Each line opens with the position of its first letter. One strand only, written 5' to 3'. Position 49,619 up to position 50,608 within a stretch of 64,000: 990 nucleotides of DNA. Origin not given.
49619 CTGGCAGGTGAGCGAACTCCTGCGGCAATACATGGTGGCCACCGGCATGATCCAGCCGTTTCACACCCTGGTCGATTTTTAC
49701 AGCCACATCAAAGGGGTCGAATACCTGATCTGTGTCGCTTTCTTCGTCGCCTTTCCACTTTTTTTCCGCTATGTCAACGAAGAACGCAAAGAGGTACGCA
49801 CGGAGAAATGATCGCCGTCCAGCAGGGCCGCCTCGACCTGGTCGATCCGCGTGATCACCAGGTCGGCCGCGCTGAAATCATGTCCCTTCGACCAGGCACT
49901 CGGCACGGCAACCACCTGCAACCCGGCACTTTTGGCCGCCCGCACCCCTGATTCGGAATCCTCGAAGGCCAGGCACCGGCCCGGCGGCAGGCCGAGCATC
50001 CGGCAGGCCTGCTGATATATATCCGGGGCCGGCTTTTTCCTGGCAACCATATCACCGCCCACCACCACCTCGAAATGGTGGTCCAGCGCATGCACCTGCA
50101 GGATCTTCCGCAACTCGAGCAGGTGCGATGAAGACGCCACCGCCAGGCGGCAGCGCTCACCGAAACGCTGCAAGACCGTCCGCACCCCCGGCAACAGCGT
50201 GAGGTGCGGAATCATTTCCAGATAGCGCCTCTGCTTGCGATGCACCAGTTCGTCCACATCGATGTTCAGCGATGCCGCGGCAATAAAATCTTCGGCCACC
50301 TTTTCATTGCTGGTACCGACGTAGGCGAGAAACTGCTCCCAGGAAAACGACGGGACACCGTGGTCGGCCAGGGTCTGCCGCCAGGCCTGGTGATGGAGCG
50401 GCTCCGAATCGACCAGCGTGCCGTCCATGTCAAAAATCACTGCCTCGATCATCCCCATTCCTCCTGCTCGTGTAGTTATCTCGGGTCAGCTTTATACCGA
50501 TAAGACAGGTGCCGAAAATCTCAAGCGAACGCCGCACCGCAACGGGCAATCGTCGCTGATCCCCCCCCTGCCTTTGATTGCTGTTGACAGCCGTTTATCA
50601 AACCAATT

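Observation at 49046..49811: Sigma54-type promoter with tandem upstream palindromes drives two paralogous, uncharacterised small membrane proteins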

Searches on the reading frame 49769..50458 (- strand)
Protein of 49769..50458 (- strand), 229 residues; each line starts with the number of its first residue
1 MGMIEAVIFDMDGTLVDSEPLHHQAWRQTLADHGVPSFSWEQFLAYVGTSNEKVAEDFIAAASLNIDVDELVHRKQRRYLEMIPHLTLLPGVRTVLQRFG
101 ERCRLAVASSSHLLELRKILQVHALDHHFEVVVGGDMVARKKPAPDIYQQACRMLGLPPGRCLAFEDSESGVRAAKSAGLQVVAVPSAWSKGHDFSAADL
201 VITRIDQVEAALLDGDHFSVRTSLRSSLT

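Call 51: search_protein_families(library=ncbifam, proteins=[window:49769-50458:-], max_evalue=0.00001)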
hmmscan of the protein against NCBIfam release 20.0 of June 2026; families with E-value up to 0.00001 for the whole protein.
window:49769-50458:- (229 aa): 28 families (the best 25 are shown)
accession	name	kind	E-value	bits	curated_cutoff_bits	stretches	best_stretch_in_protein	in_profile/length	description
TIGR02009.1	PGMB-YQAB-SF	subfamily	3.1e-41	141.6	153.35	1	4-185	1-186/186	beta-phosphoglucomutase family hydrolase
TIGR01990.1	bPGM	equivalog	9.8e-33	113.7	189.4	1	4-185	1-186/187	beta-phosphoglucomutase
NF008000.0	PRK10725.1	equivalog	2.2e-32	112.7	215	1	5-185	6-185/188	fructose-1-phosphate/6-phosphogluconate phosphatase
NF008087.0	PRK10826.1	equivalog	5.2e-31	108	191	1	3-211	6-218/222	hexitol phosphatase HxpB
TIGR01449.2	PGP_bact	equivalog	2.2e-28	99.3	180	1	7-212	1-213/213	phosphoglycolate phosphatase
NF009695.0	PRK13222.1-2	equivalog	3.5e-26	92.1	225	1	4-212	6-222/226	phosphoglycolate phosphatase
NF046057.1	bifunc_MtlD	equivalog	2e-22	79.4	800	1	3-183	6-189/683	bifunctional mannitol-1-phosphate dehydrogenase/phosphatase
TIGR01509.1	HAD-SF-IA-v3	subfamily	9.1e-22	77.9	29.4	1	74-185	51-154/154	HAD-IA family hydrolase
NF008610.0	PRK11587.1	equivalog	2.9e-19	69.3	282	1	6-211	5-206/219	sugar phosphatase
NF053653.1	InDiPhoBT2121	equivalog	5.6e-19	68.6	245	1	5-188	2-189/216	inorganic diphosphatase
TIGR02253.1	CTE7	subfamily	9.8e-19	68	169.75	1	3-206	1-218/221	TIGR02253 family HAD-type hydrolase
NF009804.0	PRK13288.1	equivalog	1e-17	64.3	218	1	3-187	2-183/215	pyrophosphatase PpaX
NF009697.0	PRK13222.1-4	equivalog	6.5e-17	61.6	327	1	4-202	7-212/232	phosphoglycolate phosphatase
NF009698.0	PRK13223.1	equivalog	1.4e-16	60.5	466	1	6-202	15-219/272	phosphoglycolate phosphatase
TIGR01454.1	AHBA_synth_RP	hypoth_equivalog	1e-15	57.9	246.65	1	7-195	1-182/205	AHBA synthesis associated protein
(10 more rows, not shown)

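Call 52: search_protein_families(library=pfam, proteins=[window:49769-50458:-], max_evalue=0.0001)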
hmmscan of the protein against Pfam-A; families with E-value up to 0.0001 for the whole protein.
window:49769-50458:- (229 aa): 4 families
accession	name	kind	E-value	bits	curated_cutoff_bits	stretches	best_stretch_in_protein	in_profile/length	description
PF13419.12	HAD_2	-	2.8e-35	122.5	23.8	1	7-185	1-178/178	Haloacid dehalogenase-like hydrolase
PF00702.32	Hydrolase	-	3.3e-33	116.1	26.4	1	4-179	1-191/191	haloacid dehalogenase-like hydrolase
PF12710.13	HAD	-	3.5e-07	31.3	27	1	7-149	1-152/189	haloacid dehalogenase-like hydrolase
PF13242.12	Hydrolase_like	-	7.8e-06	26.2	22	1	141-195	3-58/75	HAD-hyrolase-like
